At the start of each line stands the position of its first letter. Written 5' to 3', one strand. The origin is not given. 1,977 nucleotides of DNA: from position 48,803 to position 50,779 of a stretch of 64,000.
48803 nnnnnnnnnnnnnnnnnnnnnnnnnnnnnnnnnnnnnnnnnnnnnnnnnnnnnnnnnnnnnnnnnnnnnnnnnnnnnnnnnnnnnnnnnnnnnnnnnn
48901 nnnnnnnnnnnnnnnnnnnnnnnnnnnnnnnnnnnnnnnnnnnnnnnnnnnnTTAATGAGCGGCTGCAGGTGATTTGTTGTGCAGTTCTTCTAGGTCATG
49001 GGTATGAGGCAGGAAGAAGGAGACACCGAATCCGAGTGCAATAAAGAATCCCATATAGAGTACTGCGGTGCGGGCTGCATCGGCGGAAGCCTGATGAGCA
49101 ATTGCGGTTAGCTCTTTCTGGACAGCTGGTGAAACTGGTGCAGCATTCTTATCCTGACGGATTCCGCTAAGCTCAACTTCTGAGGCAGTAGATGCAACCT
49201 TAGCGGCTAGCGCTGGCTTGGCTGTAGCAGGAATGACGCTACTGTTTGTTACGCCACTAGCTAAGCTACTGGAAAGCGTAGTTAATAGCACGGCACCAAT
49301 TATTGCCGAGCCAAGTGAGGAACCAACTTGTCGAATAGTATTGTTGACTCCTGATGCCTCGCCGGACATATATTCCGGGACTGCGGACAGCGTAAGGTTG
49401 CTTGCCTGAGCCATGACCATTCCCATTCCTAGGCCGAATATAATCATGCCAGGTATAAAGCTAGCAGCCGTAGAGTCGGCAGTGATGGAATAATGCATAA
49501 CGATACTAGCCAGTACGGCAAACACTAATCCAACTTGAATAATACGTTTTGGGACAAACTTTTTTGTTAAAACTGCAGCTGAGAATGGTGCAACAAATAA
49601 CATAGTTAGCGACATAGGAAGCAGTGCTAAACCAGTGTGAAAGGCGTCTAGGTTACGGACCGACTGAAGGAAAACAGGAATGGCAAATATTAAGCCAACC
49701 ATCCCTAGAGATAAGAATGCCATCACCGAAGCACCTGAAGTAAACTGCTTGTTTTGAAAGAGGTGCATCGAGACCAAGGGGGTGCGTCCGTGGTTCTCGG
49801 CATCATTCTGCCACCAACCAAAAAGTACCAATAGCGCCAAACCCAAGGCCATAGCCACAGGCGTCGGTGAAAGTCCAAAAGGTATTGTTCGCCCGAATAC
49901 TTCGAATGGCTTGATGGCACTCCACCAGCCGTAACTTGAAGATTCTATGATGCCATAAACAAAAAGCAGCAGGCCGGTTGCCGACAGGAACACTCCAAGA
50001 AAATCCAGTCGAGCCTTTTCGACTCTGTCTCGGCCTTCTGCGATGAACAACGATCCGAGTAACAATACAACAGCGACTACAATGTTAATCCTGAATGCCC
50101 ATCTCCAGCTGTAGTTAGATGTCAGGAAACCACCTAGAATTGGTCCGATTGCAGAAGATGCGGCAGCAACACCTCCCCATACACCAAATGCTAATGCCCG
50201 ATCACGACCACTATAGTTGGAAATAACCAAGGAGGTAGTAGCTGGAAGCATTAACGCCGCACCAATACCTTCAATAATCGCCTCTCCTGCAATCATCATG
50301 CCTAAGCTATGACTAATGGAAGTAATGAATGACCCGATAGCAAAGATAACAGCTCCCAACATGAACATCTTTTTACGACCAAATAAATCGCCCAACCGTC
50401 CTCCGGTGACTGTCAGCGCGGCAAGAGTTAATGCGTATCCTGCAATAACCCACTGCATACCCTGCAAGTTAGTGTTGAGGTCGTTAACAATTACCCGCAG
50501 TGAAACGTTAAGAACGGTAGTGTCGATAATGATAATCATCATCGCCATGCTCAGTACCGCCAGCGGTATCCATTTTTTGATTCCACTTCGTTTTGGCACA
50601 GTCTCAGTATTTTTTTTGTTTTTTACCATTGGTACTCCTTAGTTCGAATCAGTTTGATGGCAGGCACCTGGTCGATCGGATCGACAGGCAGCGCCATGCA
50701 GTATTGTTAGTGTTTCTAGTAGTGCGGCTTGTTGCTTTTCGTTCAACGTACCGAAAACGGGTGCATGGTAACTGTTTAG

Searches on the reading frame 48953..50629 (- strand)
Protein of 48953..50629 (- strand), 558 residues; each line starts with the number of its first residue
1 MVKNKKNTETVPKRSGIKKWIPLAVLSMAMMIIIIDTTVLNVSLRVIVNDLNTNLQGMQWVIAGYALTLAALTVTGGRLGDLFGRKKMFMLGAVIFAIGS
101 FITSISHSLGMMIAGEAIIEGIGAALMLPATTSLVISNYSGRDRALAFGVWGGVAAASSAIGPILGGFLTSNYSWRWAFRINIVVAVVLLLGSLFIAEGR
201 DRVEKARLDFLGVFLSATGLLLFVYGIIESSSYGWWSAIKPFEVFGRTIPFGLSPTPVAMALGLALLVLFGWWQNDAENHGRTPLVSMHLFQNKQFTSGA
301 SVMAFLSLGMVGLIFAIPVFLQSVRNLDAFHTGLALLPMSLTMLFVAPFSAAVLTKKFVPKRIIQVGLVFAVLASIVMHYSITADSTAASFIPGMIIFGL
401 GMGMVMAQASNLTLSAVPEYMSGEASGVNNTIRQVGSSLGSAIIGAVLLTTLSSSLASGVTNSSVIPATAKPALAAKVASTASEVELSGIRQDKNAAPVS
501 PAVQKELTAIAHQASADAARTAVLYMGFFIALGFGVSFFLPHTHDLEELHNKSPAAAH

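Call 42: search_protein_families(library=ncbifam, proteins=[window:48953-50629:-], max_evalue=0.00001)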
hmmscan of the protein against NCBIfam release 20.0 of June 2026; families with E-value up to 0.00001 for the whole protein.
window:48953-50629:- (558 aa): 44 families (the best 25 are shown)
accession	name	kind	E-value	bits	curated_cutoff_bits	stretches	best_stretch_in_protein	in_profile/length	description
TIGR00711.1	efflux_EmrB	subfamily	7.1e-75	252.6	230.2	1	24-459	5-419/485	DHA2 family efflux MFS transporter permease subunit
NF033896.2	MFS_LfrA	equivalog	2.2e-51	175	825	1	9-478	8-446/504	efflux MFS transporter LfrA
NF000025.1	MFS_efflux_tcmA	exception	4.1e-46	157.8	999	1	18-503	23-486/538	tetracenomycin C efflux MFS transporter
NF012169.0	qepA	equivalog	4.8e-44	150.8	1075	1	13-524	13-492/511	fluoroquinolone efflux MFS transporter QepA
NF011571.1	PRK14995.1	subfamily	2.9e-41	141.7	701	1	18-505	3-461/493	SmvA family efflux MFS transporter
NF012180.1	tet_MFS_43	exception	6.4e-41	140.9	999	1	19-459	19-438/484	tetracycline efflux MFS transporter Tet(43)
NF000031.1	MFS_efflux_LmrA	exception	1.1e-39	136.4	850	1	18-445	28-434/484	lincomycin efflux MFS transporter Lmr(A)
NF000391.1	EmrB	exception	2.1e-39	135.5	925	1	24-452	14-421/501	multidrug efflux MFS transporter permease subunit EmrB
NF000089.1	qac_MFS_AB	exception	2.2e-36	125.7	900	1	14-452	12-429/514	QacA/B family quaternary ammonium compound efflux MFS transporter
NF000060.1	MFS_efflux_LmrB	exception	9.6e-31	107.1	800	1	9-478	4-451/479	lincomycin efflux MFS transporter Lmr(B)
NF007799.0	PRK10504.1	subfamily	3.2e-29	102.1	426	1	23-455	12-420/471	multidrug transporter subunit MdtD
NF040895.2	MFS_effux_SdrM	equivalog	9.9e-27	94.1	550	2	23-231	8-216/441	multidrug efflux MFS transporter SdrM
NF000218.1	FexA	exception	3.4e-24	85.3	900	1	4-449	4-430/475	chloramphenicol/florfenicol efflux MFS transporter FexA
TIGR00710.1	efflux_Bcr_CflA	subfamily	3e-22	79.6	200.9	1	21-237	5-227/385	Bcr/CflA family efflux MFS transporter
NF000009.1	tet_MFS_Tcr3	exception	4e-22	78.4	1000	1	23-489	33-483/512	tetracycline efflux MFS transporter Tcr3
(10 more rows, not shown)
